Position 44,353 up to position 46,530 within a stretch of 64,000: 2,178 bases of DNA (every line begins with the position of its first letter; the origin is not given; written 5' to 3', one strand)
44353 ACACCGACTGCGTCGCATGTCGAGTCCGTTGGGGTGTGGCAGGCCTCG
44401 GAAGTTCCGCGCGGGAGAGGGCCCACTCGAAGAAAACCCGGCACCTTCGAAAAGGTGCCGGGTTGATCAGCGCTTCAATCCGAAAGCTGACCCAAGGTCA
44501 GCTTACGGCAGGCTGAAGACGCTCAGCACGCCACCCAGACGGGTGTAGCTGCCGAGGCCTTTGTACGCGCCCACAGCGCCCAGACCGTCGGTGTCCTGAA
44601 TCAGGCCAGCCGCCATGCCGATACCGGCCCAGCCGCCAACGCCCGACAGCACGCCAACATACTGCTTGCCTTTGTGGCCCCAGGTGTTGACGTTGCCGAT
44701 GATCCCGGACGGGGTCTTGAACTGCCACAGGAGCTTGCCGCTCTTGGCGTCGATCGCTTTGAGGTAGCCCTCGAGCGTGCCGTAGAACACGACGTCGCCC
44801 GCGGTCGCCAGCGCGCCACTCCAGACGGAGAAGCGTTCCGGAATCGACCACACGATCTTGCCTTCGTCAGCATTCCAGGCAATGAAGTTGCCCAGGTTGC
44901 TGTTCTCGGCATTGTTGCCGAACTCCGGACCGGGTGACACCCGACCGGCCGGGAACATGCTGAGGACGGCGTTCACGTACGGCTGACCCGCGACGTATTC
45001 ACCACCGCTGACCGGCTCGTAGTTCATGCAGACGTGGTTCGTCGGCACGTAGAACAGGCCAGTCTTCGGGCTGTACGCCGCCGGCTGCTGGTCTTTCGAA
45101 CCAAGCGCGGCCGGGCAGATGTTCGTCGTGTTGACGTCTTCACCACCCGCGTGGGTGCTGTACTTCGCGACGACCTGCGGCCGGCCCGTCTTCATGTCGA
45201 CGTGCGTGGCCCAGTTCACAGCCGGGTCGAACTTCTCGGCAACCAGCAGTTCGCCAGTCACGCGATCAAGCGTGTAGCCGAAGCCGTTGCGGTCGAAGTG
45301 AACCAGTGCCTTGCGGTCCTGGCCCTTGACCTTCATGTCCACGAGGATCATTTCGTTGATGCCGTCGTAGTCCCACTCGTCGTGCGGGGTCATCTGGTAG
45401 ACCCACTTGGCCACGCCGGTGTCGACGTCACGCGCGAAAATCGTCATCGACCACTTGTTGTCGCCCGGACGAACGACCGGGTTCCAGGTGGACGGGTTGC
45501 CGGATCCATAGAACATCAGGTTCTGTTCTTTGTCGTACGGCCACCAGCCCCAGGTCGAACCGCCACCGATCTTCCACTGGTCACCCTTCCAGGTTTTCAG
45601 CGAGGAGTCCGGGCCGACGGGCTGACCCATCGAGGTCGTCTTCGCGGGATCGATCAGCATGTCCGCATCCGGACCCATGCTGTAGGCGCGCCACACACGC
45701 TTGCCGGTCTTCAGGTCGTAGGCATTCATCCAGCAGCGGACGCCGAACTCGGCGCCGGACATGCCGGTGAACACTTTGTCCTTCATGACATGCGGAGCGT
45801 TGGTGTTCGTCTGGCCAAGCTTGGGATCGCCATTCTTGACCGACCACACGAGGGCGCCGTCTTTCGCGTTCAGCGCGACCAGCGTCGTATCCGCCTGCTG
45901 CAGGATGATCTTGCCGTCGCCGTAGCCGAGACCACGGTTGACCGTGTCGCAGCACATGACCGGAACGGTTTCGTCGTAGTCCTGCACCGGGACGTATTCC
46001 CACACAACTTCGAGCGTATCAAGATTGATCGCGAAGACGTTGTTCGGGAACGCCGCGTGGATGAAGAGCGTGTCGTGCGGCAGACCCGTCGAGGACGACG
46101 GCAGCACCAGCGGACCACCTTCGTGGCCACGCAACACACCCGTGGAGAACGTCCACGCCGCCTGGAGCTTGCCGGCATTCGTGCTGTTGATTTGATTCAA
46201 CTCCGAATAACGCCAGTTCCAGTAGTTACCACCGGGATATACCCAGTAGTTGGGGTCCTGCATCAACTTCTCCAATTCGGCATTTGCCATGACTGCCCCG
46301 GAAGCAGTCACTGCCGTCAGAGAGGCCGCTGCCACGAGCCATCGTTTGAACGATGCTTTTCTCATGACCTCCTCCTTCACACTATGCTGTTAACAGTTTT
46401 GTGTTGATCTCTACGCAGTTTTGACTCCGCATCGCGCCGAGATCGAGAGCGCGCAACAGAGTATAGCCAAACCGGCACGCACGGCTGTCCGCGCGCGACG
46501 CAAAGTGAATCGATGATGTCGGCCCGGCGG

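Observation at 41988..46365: xoxF locus carries a pseudoazurin where the cytochrome cL gene (xoxG) is expected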

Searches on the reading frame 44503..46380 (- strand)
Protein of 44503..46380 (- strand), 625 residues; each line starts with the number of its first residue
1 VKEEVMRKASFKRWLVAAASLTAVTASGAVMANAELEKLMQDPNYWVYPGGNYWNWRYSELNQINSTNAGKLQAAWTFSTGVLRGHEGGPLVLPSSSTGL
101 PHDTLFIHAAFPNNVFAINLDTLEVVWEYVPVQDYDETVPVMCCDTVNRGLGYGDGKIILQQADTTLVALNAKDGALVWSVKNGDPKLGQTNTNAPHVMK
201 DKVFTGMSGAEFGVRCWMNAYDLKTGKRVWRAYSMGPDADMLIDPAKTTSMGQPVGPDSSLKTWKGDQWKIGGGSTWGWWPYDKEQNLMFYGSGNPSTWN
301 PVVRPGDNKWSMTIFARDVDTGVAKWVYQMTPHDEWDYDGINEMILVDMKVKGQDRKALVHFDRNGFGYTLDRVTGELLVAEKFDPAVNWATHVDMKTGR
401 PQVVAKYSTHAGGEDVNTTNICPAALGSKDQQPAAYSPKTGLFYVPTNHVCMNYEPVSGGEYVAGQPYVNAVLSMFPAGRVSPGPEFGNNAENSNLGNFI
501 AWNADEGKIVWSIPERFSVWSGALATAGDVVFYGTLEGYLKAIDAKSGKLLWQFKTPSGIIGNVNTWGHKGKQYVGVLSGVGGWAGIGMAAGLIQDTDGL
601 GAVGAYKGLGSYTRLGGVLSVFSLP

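Call 3: search_protein_families(library=ncbifam, proteins=[window:44503-46380:-], max_evalue=0.001)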
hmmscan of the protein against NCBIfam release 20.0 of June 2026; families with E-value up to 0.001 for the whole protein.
window:44503-46380:- (625 aa): 5 families
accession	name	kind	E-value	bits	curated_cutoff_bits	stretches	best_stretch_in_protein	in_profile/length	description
TIGR03075.1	PQQ_enz_alc_DH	subfamily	1.4e-207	690.5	480.05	1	29-583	4-530/530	PQQ-dependent dehydrogenase, methanol/ethanol family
TIGR04528.1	acido_non_PQQ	subfamily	3.7e-81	273.3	650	1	44-580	4-485/493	acido-empty-quinoprotein group A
TIGR03074.1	PQQ_membr_DH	subfamily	9e-40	136.2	832.65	2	18-391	131-513/783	membrane-bound PQQ-dependent dehydrogenase, glucose/quinate/shikimate family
TIGR03300.1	assembly_YfgL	equivalog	7.3e-16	57.8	285.2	2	494-561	72-138/377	outer membrane protein assembly factor BamB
NF008351.0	PRK11138.1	equivalog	5e-08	31.8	423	0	154-211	159-216/394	outer membrane protein assembly factor BamB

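Call 4: search_protein_families(library=pfam, proteins=[window:44503-46380:-], max_evalue=0.001)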
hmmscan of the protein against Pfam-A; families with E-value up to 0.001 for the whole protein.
window:44503-46380:- (625 aa): 3 families
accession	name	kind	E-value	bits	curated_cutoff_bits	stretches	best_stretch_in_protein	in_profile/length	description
PF01011.28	PQQ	-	4.8e-52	177.9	26.7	2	46-380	1-336/595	Glucose/ethanol/alcohol dehydrogenase, beta-propeller domain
PF13360.13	PQQ_2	-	3.7e-17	63.2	27.6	2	99-232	30-144/233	Outer membrane protein assembly factor BamB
PF13570.13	Beta-prop_ACSF4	-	3.9e-09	36.8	133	1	498-566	114-183/329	Beta-alanine-activating enzyme, beta-propeller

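Call 5: search_solved_structures(query=window:44503-46380:-, max_evalue=1e-20, show_alignments=1)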
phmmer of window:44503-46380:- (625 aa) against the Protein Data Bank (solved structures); distinct sequences matched with E-value up to 1e-20: 26.
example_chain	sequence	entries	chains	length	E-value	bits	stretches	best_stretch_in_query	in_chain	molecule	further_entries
6dam_A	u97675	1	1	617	4.3e-281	937.2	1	9-625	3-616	Lanthanide-dependent methanol dehydrogenase XoxF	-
6oc5_A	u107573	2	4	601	5.4e-260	867.5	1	24-625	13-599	Lanthanide-dependent methanol dehydrogenase XoxF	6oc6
4mae_A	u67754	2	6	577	4.5e-187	626.5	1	33-624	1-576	Methanol dehydrogenase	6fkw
9ism_A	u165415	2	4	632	1.6e-177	595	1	20-624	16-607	Methanol dehydrogenase, alpha subunit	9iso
1w6s_A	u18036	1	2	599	7.5e-175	586.2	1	35-624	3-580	METHANOL DEHYDROGENASE SUBUNIT 1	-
1h4i_A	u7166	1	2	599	8.7e-175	585.9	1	35-624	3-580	METHANOL DEHYDROGENASE SUBUNIT 1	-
4tqo_B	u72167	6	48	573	2.4e-174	584.5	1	33-624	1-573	Methanol dehydrogenase protein, large subunit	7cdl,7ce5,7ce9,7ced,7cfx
1h4j_A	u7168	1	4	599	2.8e-174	584.3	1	35-624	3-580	Methanol dehydrogenase [cytochrome c] subunit 1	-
1g72_A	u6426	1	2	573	2.5e-173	581.1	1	31-624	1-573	METHANOL DEHYDROGENASE HEAVY SUBUNIT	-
2ad6_A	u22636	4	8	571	2.6e-172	577.8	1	34-624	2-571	Methanol dehydrogenase subunit 1 | METHANOL DEHYDROGENASE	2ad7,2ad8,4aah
2d0v_A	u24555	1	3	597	7.4e-167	559.7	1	37-624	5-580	methanol dehydrogenase large subunit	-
5xm3_A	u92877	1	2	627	1.4e-166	558.8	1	9-624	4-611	Glucose dehydrogenase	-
1lrw_A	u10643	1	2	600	2.9e-165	554.5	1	34-624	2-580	methanol dehydrogenase subunit 1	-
7o6z_A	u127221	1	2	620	1.1e-154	519.5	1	7-609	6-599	Methanol dehydrogenase (Cytochrome c) subunit 1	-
6zcv_A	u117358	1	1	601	1.7e-92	314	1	13-591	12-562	Quinoprotein ethanol dehydrogenase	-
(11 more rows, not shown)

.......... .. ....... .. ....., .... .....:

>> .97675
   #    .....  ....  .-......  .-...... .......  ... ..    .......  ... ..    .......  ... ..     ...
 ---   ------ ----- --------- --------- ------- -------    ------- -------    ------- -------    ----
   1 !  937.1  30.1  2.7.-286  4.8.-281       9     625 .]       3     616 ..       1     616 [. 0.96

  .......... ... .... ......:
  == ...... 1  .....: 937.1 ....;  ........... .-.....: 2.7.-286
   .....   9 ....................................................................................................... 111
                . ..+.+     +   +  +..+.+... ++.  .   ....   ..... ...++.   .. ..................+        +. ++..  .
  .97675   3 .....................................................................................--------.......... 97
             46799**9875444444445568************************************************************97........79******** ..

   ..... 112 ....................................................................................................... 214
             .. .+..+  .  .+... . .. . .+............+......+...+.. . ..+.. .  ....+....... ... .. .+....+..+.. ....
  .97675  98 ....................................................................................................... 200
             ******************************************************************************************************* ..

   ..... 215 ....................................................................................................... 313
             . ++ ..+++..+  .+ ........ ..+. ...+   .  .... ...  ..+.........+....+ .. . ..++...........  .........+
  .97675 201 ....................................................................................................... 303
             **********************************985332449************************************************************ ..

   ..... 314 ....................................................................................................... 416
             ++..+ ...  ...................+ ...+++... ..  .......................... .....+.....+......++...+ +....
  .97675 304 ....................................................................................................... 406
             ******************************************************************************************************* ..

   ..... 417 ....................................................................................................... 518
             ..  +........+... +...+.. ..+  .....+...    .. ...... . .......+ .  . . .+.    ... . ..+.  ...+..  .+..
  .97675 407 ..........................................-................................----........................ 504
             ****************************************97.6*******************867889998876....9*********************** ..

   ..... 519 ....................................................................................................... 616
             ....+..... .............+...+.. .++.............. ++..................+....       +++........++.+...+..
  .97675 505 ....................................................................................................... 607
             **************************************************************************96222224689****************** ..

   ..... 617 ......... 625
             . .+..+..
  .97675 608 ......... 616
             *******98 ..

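Call 49: search_dna_similar(query=window:44503-46380:-, collection=plasmids, mode=protein, max_rows=15)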
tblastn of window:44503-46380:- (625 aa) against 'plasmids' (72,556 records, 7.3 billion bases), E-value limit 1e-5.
Records with a match: 569; places in all: 721; records where one place covers at least 80% of the query: 365.
Best place of each record, by identity: 60-80% 118; <60% 451.
By first word of the organism name: Sinorhizobium 87; Pseudosulfitobacter 86; Rhizobium 31; Sphingobium 29; Azospirillum 28; Pantoea 25; Paracoccus 22; Acinetobacter 14; Paraburkholderia 12; Caballeronia 12; and 84 more.
By predicted mobility (MOB-suite, as given by PLSDB): non-mobilizable 393; mobilizable 102; conjugative 74.
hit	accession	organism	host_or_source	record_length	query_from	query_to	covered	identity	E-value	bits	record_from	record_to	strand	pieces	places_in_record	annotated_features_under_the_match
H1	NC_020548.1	Azoarcus sp. KH32C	-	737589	28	625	96%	68.1%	0e+0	829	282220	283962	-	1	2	methanol/ethanol family PQQ-dependent dehydrogenase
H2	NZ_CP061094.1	Roseomonas marmotae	Marmota himalayana,pure culture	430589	28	625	96%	67.3%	0e+0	823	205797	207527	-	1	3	methanol/ethanol family PQQ-dependent dehydrogenase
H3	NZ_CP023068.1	Sinorhizobium sojae CCBAU 05684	G.max,nodule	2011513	7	625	99%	64.2%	0e+0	808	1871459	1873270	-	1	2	record has no annotation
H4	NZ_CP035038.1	Sinorhizobium fredii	single cell,soil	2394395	31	625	94%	66.8%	0e+0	813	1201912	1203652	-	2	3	none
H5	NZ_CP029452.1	Sinorhizobium fredii CCBAU 25509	Glycine soja,cell culture,plant root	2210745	31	625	95%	66.1%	0e+0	809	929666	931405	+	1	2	record has no annotation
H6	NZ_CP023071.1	Sinorhizobium fredii CCBAU 83666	G.max,nodule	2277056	31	625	95%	66.1%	0e+0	808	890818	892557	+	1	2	record has no annotation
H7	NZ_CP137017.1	Sinorhizobium fredii GR64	Phaseolus vulgaris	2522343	31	625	95%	66.1%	0e+0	808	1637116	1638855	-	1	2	record has no annotation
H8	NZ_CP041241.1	Sinorhizobium mexicanum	Acaciella angustissima,cell culture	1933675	7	625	99%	63.4%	0e+0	800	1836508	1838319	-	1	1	none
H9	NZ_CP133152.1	Sinorhizobium chiapasense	Acaciella angustissima,cell culture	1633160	7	625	99%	63.4%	0e+0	797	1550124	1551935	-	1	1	none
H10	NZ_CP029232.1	Sinorhizobium fredii CCBAU 45436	Glycine max,cell culture,plant root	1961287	31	625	95%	65.9%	0e+0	806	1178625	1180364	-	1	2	record has no annotation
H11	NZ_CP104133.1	Sinorhizobium sp. K101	Phaseolus vulgaris,cell ...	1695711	31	625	95%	65.7%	0e+0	806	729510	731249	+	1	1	none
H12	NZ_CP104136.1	Sinorhizobium sp. C101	Phaseolus vulgaris,cell ...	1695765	31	625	95%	65.7%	0e+0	806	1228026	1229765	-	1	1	record has no annotation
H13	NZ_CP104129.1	Sinorhizobium sp. M103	Phaseolus vulgaris,cell ...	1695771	31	625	95%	65.7%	0e+0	806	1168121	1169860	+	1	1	none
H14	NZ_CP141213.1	Sinorhizobium meliloti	alfalfa,Isolate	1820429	31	625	95%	65.7%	0e+0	806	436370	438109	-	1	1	none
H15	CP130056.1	Sinorhizobium meliloti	Medicago,Cell culture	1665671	31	625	95%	65.6%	0e+0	816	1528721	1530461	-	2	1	none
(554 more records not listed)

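Call 50: get_annotated_region(hit=H1, flank=5000)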
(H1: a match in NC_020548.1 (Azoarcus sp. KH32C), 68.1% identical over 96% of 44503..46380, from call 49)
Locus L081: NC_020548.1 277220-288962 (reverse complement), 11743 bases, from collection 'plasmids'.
description: Azoarcus sp. KH32C plasmid pAZKH, complete sequence
organism: Azoarcus sp. KH32C (NCBI taxid 748247)
taxonomy: Bacteria; Pseudomonadota; Betaproteobacteria; Rhodocyclales; Zoogloeaceae; Azoarcus; Azoarcus sp. KH32C
host: -; source: -; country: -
typing (MOB-suite, as given by PLSDB): mobilizable; replicon rep_cluster_432; relaxase MOBP
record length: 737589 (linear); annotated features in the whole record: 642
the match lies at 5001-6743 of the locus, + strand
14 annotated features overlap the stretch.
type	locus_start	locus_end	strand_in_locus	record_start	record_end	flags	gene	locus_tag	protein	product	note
CDS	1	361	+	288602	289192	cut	-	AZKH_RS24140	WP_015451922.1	DUF447 domain-containing protein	-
CDS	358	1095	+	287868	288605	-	-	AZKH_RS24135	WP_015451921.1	(5-formylfuran-3-yl)methyl phosphate synthase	-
CDS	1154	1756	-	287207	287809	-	-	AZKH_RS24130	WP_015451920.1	aspartate/glutamate/uridylate kinase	-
CDS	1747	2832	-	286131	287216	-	-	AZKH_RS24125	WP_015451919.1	hydantoinase/oxoprolinase family protein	-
CDS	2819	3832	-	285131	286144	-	-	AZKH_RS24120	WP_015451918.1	ATP-grasp domain-containing protein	-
CDS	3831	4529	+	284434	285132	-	-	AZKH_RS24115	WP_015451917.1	HisA/HisF-related TIM barrel protein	GO:0000105 - histidine biosynthetic process [Evidence IEA]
CDS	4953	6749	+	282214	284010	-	-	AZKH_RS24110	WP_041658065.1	methanol/ethanol family PQQ-dependent dehydrogenase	-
CDS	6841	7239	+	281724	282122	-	-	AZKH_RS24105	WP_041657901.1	cytochrome c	-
CDS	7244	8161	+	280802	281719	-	-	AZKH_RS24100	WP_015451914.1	quinoprotein dehydrogenase-associated putative ABC transporter substrate-binding protein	-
CDS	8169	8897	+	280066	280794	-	-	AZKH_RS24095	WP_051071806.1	hypothetical protein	-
CDS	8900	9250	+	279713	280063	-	-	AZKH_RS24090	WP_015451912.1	hypothetical protein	-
CDS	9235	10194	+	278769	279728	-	-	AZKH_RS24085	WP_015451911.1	quinoprotein relay system zinc metallohydrolase 2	-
CDS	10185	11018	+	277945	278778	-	-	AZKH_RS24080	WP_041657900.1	quinoprotein dehydrogenase-associated SoxYZ-like carrier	-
CDS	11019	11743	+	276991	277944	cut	-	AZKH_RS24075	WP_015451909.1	MBL fold metallo-hydrolase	-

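Call 51: get_annotated_region(hit=H2, flank=5000)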
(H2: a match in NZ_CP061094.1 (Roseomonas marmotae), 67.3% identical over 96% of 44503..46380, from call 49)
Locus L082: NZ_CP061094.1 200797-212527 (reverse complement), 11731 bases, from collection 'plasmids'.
description: Roseomonas marmotae strain 1318 plasmid p1318-3
organism: Roseomonas marmotae (NCBI taxid 2768161)
taxonomy: Bacteria; Pseudomonadota; Alphaproteobacteria; Rhodospirillales; Acetobacteraceae; Roseomonas; Roseomonas marmotae
host: -; source: Marmota himalayana,pure culture; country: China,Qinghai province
typing (MOB-suite, as given by PLSDB): non-mobilizable
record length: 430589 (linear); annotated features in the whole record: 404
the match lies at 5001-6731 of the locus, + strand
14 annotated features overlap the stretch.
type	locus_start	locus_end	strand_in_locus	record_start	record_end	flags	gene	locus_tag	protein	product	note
CDS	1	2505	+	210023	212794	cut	fdhF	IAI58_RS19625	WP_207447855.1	formate dehydrogenase subunit alpha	GO:0015942 - formate metabolic process [Evidence IEA]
CDS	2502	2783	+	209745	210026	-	pqqD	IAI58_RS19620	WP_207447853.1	pyrroloquinoline quinone biosynthesis peptide chaperone PqqD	GO:0018189 - pyrroloquinoline quinone biosynthetic process [Evidence IEA]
CDS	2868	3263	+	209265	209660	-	-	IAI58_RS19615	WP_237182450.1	cytochrome c family protein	-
CDS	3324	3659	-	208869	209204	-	-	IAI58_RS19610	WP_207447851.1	hypothetical protein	-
CDS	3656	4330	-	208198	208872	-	-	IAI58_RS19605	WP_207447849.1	hypothetical protein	-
CDS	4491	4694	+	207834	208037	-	-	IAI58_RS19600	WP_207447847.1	hypothetical protein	-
CDS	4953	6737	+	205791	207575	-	-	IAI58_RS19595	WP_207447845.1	methanol/ethanol family PQQ-dependent dehydrogenase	-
CDS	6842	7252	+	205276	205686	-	-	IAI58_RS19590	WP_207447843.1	cytochrome c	-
CDS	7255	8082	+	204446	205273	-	-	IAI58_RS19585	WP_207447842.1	substrate-binding domain-containing protein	-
CDS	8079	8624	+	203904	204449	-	-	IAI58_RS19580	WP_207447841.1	rhodanese-like domain-containing protein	-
CDS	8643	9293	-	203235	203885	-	-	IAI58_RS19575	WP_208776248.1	hypothetical protein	-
CDS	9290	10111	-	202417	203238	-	-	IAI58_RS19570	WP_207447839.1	ABC transporter permease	-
CDS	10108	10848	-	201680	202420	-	-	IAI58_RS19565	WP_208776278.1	ATP-binding cassette domain-containing protein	-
CDS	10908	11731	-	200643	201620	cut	-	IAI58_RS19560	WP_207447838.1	PQQ-dependent catabolism-associated beta-propeller protein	-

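Call 54: search_protein_families(library=ncbifam, proteins=[L081:8169-8897:+, L081:8900-9250:+], max_evalue=0.01)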
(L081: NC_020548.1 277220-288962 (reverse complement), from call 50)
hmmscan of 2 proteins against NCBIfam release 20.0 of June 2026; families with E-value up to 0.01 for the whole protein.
L081:8169-8897:+ (242 aa): 0 families

L081:8900-9250:+ (116 aa): 0 families
